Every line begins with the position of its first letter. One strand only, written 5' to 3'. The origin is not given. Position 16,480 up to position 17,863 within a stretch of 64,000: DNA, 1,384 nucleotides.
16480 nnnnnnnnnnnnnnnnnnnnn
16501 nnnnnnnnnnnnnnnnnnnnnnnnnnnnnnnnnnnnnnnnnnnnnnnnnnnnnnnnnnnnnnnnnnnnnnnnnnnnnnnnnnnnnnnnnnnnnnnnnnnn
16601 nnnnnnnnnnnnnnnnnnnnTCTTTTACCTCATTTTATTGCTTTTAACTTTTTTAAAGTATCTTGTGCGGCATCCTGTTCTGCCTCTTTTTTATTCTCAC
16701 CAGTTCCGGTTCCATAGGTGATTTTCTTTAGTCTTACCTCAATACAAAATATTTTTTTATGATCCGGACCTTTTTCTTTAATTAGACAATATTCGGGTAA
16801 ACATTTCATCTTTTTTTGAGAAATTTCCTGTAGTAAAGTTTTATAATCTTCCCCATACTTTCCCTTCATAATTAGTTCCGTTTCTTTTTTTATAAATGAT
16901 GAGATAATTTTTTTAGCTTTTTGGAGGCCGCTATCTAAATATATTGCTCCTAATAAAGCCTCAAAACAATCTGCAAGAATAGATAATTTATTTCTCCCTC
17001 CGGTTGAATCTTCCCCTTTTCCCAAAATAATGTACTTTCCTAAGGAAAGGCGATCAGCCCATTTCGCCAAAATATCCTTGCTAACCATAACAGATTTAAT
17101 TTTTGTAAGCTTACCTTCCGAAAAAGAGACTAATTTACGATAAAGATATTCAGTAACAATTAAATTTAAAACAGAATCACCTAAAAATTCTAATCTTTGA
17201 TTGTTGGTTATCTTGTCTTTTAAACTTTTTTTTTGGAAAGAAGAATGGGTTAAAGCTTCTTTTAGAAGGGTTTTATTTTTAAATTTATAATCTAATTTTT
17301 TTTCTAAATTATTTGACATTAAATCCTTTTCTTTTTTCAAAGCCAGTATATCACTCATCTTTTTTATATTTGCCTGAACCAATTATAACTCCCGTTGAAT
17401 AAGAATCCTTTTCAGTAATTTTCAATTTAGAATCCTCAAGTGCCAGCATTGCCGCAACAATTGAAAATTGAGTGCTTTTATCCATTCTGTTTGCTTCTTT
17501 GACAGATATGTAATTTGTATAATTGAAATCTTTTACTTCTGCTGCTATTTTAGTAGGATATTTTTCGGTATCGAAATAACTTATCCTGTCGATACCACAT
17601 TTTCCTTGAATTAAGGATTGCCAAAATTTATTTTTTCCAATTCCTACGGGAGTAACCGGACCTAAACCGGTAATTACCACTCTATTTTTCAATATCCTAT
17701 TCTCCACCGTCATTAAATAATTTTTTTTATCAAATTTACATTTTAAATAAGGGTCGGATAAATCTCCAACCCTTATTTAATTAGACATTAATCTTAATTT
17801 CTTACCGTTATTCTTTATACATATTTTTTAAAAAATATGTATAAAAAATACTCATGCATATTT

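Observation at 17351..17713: fabF reduced to a 120-codon stump fused to the rnc start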

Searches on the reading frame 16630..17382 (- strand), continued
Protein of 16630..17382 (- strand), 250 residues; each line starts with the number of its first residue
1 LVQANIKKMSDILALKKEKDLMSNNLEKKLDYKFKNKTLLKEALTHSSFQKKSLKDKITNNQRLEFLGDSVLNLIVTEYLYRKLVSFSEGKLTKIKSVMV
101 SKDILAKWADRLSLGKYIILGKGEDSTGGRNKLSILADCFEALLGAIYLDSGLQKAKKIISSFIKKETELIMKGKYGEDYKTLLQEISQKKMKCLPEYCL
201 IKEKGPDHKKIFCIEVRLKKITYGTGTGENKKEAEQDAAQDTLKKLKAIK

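Call 36: search_protein_families(library=pfam, proteins=[L084:225-1223:+, L084:1996-2583:+, L084:2584-3561:+, L084:3604-3837:+], max_evalue=0.0001)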
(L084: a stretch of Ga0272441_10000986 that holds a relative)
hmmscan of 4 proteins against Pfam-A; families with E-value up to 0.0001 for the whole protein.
L084:225-1223:+ (332 aa): 1 family
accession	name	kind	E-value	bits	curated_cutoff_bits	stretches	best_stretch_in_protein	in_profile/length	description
PF01515.24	PTA_PTB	-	8.8e-125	416.7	24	1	4-327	3-319/319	Phosphate acetyl/butaryl transferase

L084:1996-2583:+ (195 aa): 0 families

L084:2584-3561:+ (325 aa): 1 family
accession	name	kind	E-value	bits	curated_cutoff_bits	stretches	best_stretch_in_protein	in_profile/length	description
PF02504.20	FA_synthesis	-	1.1e-104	350.4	29.1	1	1-319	1-322/324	Fatty acid synthesis protein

L084:3604-3837:+ (77 aa): 2 families
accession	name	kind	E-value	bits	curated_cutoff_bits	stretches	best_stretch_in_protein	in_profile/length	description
PF00550.31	PP-binding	-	1.3e-16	61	20.8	1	8-75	1-67/67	Phosphopantetheine attachment site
PF23297.2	ACP_SdgA_C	-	4.1e-05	24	27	1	11-57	16-61/95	Highly reducing polyketide synthase sdgA, C-terminal ACP domain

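Call 41: search_protein_families(library=ncbifam, proteins=[window:16630-17319:-, L024:2450-3691:+], max_evalue=0.00001)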
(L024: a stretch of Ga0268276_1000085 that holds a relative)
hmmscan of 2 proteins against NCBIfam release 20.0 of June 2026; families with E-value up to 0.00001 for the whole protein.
window:16630-17319:- (229 aa): 2 families
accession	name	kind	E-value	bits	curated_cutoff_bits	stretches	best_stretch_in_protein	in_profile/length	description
TIGR02191.1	RNaseIII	equivalog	9.2e-79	264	166.25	1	5-225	1-219/219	ribonuclease III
TIGR04238.1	seadorna_dsRNA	equivalog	1.7e-07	31.2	125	1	159-226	2-68/201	seadornavirus double-stranded RNA-binding protein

L024:2450-3691:+ (413 aa): 21 families
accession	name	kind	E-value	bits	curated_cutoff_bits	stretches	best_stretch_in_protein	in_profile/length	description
TIGR03150.1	fabF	equivalog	2.2e-190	632.6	493.75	1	3-408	1-406/407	beta-ketoacyl-ACP synthase II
NF005589.0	PRK07314.1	subfamily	1.1e-184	614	387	1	2-411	3-412/413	beta-ketoacyl-ACP synthase II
NF004970.0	PRK06333.1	subfamily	6e-157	522.8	525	1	2-412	3-423/424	beta-ketoacyl-ACP synthase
NF006434.0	PRK08722.1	equivalog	1.9e-140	468.4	759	1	2-410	3-413/414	beta-ketoacyl-ACP synthase II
NF006274.0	PRK08439.1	equivalog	2.6e-140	467.8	621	1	3-410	2-405/406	beta-ketoacyl-ACP synthase II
NF005076.0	PRK06501.1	equivalog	2.5e-103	346.2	629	2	132-411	145-423/425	beta-ketoacyl-ACP synthase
NF005916.1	PRK07910.1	equivalog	1.1e-96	324.3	560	1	4-411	13-418/418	KasA/KasB family beta-ketoacyl-ACP synthase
NF006587.0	PRK09116.1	equivalog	2.1e-90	303.4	470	1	3-411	2-407/408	beta-ketoacyl-ACP synthase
NF005935.0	PRK07967.1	equivalog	7.5e-88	295.1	630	1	3-412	2-405/406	beta-ketoacyl-ACP synthase I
NF004618.0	PRK05952.1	equivalog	9.8e-83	278.2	455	1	4-411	3-383/384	beta-ketoacyl-ACP synthase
NF005490.0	PRK07103.1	equivalog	1.4e-73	248.3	445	1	2-410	3-412/414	polyketide beta-ketoacyl:acyl carrier protein synthase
NF006618.0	PRK09185.1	subfamily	1.5e-73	248.1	407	1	3-410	3-392/394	beta-ketoacyl-ACP synthase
NF058662.1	cispenta_AmcF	equivalog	1.3e-64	218.5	325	1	143-408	109-367/369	cispentacin biosynthesis acyltransferase subunit AmcF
NF040607.1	mycolic_Pks13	equivalog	3.9e-45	153.8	2100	1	62-411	177-526/1680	polyketide synthase Pks13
NF045894.1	PKS_plus_SDR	equivalog_domain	1.1e-44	152.4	1740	1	62-379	79-387/1515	type I polyketide synthase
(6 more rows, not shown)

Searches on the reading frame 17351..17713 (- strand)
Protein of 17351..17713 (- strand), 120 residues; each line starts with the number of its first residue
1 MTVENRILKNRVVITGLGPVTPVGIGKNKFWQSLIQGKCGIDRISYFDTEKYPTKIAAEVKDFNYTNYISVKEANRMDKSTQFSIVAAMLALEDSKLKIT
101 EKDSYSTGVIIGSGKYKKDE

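Call 3: find_homologous_proteins(query=window:17354-17713:-)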
Query seq(120 aa) (120 aa): 59 proteins with E <= 0.001 among 74 candidates.
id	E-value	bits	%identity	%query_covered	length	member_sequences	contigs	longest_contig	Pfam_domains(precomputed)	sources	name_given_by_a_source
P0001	7.1e-59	215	93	83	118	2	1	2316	PF00109.33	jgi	-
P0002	3.0e-57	209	91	89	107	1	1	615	PF00109.33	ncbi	ncbi:unnamed protein product, partial [marine sediment metagenome]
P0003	4.3e-57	209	89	83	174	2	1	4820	PF00109.33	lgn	-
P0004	6.4e-56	205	87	83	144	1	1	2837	PF00109.33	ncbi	-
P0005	1.4e-46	175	77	80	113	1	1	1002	PF00109.33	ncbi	ncbi:unnamed protein product, partial [marine sediment metagenome]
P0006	3.9e-45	170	79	80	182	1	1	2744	PF00109.33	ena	-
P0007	6.2e-44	167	76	82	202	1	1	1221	PF00109.33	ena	-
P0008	2.3e-36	142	90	60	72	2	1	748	PF00109.33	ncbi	ncbi:unnamed protein product, partial [marine sediment metagenome]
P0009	8.0e-31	124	62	87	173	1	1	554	PF00109.33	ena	-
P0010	1.1e-30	124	82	55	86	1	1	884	PF00109.33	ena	-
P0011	9.6e-30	121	63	74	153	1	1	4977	PF00109.33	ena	-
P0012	1.2e-29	121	57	87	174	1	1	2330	PF00109.33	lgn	-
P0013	1.5e-28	117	53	78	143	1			PF00109.33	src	-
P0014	6.0e-27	112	54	89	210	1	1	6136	PF00109.33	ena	-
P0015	1.8e-24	104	51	86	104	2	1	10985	PF00109.33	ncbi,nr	ncbi:MAG TPA: beta-ketoacyl synthase N-terminal-like domain-containing protein, partial [Tissierella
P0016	7.6e-24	102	51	89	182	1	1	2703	PF00109.33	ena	-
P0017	1.3e-23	101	49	89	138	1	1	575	PF00109.33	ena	-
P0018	3.7e-23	100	48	88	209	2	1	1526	PF00109.33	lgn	-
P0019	7.4e-23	99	50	84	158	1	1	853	PF00109.33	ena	-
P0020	9.5e-22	95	50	89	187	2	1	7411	PF00109.33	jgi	jgi:3-oxoacyl-[acyl-carrier-protein] synthase II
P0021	3.2e-21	93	49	89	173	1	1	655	PF00109.33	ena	-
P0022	3.4e-21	93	47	89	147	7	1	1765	PF00109.33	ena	-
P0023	3.5e-21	93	48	88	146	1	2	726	PF00109.33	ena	-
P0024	3.7e-21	93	49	89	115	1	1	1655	PF00109.33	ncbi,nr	ncbi:MAG: beta-ketoacyl synthase N-terminal-like domain-containing protein, partial [Desulfobulbacea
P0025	9.2e-21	92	46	88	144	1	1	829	PF00109.33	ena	-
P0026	1.0e-20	92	52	77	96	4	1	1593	PF00109.33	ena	-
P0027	1.8e-20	91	44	88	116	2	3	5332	PF00109.33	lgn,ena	-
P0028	9.4e-20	89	46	89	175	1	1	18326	PF00109.33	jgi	jgi:3-oxoacyl-[acyl-carrier-protein] synthase II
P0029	1.7e-19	88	46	89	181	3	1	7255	PF00109.33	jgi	jgi:3-oxoacyl-[acyl-carrier-protein] synthase II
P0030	2.3e-19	87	45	81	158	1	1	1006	PF13431.13,PF00109.33,PF13414.13,PF13371.13,PF00515.35,PF13432.13,PF07719.24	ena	-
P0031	2.6e-19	87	52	75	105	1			PF00109.33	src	-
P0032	2.7e-19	87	45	89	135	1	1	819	PF00109.33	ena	-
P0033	5.0e-19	86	47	81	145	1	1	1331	PF00109.33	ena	-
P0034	5.6e-19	86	46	93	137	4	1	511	PF00109.33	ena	-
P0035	1.1e-18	85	50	75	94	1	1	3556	PF00109.33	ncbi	ncbi:MAG: beta-ketoacyl-[acyl-carrier-protein] synthase II, partial [Aquifex sp.]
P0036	1.8e-18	84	44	83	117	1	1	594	PF00109.33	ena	-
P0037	3.4e-18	84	42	88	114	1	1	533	PF00109.33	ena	-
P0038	6.7e-18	83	45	73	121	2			PF00109.33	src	-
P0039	1.0e-17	82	43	88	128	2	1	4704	PF00109.33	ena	-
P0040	1.8e-17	81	44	80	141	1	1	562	PF00109.33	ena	-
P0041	2.9e-17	81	45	59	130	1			PF00109.33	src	-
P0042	3.7e-17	80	42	89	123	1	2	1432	PF00109.33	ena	-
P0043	4.9e-17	80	47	76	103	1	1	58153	PF00109.33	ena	-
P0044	9.2e-17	79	46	80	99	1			PF00109.33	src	-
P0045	1.3e-16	79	51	75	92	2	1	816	PF00109.33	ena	-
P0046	1.4e-16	78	45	73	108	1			PF00109.33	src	-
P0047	2.3e-15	75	43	88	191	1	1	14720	PF00109.33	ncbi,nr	ncbi:MAG: beta-ketoacyl-[acyl-carrier-protein] synthase II, partial [Verrucomicrobia bacterium]|nr:b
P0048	1.6e-14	72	43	76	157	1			PF00109.33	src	-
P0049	2.1e-14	71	45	74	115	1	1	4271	PF00109.33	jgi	-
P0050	9.3e-14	69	42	89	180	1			PF00109.33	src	-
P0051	4.9e-13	67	44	73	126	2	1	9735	PF00109.33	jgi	jgi:3-oxoacyl-[acyl-carrier-protein] synthase II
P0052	7.7e-13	66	52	50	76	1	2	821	PF00109.33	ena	-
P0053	8.1e-12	63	49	53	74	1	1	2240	PF00109.33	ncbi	ncbi:MAG TPA: beta-ketoacyl synthase N-terminal-like domain-containing protein, partial [Pyrinomonad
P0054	9.7e-12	63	100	26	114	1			PF00109.33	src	-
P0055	1.3e-11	62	52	52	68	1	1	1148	PF00109.33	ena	-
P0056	2.0e-11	62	40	70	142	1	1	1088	PF00109.33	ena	-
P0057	3.3e-10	58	42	52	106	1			PF00109.33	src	-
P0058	9.8e-10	56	37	86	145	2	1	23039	PF00109.33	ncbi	-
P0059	2.6e-9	55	42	54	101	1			PF00109.33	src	-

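Call 4: search_protein_families(library=pfam, proteins=[window:17351-17713:-], max_evalue=0.01)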
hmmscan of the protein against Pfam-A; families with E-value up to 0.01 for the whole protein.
window:17351-17713:- (120 aa): 1 family
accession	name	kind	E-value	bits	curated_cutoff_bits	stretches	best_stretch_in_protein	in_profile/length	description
PF00109.32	ketoacyl-synt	-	4.2e-18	66.3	20.8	1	10-117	2-126/252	Beta-ketoacyl synthase, N-terminal domain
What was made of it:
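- Checked: Pfam PF00109 (ketoacyl-synt), E=4.2e-18, profile positions 2-126 of 252 (call 4).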

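Call 6: find_encoding_contigs(protein=window:17351-17713:-, flank=6000, max_places=10)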
Protein window:17351-17713:- (120 aa): 1 contig read that carries it; 1 place shown.
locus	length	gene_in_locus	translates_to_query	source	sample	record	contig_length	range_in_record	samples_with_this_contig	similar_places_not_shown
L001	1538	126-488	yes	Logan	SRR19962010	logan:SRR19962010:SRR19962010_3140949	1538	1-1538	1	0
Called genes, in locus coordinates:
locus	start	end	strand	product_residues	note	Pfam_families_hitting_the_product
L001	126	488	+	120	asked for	PF00109:ketoacyl-synt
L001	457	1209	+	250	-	PF22935:RM44_endonuclase (weak), PF14622:Ribonucleas_3_3, PF00636:Ribonuclease_3, PF00035:dsrm, PF14709:DND1_DSRM (faint)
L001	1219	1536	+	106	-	?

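Call 7: find_encoding_contigs(protein=P0003, flank=6000, max_places=6)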
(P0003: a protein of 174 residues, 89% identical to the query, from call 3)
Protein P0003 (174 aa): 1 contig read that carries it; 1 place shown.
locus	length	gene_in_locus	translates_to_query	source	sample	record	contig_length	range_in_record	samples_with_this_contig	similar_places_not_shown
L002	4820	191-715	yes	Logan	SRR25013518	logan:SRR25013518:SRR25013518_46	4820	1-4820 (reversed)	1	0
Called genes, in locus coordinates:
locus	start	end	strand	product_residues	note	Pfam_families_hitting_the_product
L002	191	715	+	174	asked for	PF00109:ketoacyl-synt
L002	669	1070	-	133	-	PF00106:adh_short, PF08659:KR, PF13561:adh_short_C2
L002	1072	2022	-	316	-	PF00698:Acyl_transf_1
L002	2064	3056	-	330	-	PF00108:Thiolase_N (weak), PF08545:ACP_syn_III, PF08541:ACP_syn_III_C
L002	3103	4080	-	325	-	PF02504:FA_synthesis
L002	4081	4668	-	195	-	-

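Call 18: find_encoding_contigs(protein=P0004, flank=4000, max_places=6)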
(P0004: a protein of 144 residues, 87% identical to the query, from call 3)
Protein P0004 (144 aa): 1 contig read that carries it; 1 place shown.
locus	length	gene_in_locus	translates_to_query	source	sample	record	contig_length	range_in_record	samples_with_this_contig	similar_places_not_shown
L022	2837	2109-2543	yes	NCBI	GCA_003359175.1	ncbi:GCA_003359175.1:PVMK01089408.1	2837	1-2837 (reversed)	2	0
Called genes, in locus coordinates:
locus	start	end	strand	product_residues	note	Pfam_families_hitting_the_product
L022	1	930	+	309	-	?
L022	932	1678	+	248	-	PF00106:adh_short, PF08659:KR, PF23441:SDR (weak), PF13561:adh_short_C2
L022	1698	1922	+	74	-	PF00550:PP-binding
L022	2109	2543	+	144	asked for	PF00109:ketoacyl-synt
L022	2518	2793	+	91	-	PF00109:ketoacyl-synt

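Call 41: search_protein_families(library=ncbifam, proteins=[window:17351-17713:-], max_evalue=0.00001)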
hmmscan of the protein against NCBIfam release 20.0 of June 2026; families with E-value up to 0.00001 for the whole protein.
window:17351-17713:- (120 aa): 11 families
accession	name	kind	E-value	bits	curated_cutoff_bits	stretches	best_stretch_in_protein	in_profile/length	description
TIGR03150.1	fabF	equivalog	6.6e-36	123.9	493.75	1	10-114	1-105/407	beta-ketoacyl-ACP synthase II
NF005589.0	PRK07314.1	subfamily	1.3e-33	116.4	387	1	9-114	3-108/413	beta-ketoacyl-ACP synthase II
NF006434.0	PRK08722.1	equivalog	1e-27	97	759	1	9-114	3-108/414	beta-ketoacyl-ACP synthase II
NF006274.0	PRK08439.1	equivalog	4.3e-24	85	621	1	10-114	2-106/406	beta-ketoacyl-ACP synthase II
NF004970.0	PRK06333.1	subfamily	5.8e-24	84.7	525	1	9-114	3-117/424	beta-ketoacyl-ACP synthase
NF005076.0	PRK06501.1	equivalog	5.6e-13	48.6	629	1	9-99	10-94/425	beta-ketoacyl-ACP synthase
NF005935.0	PRK07967.1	equivalog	4.3e-12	45.6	630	1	10-115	2-106/406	beta-ketoacyl-ACP synthase I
NF005490.0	PRK07103.1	equivalog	2e-11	43.6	445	1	9-113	3-113/414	polyketide beta-ketoacyl:acyl carrier protein synthase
NF006587.0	PRK09116.1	equivalog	1.2e-10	40.8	470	1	10-114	2-108/408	beta-ketoacyl-ACP synthase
NF005084.0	PRK06519.1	equivalog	1.5e-07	30.9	320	1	9-118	5-110/397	beta-ketoacyl-ACP synthase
NF058662.1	cispenta_AmcF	equivalog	4.8e-06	25.8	325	1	12-105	2-93/369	cispentacin biosynthesis acyltransferase subunit AmcF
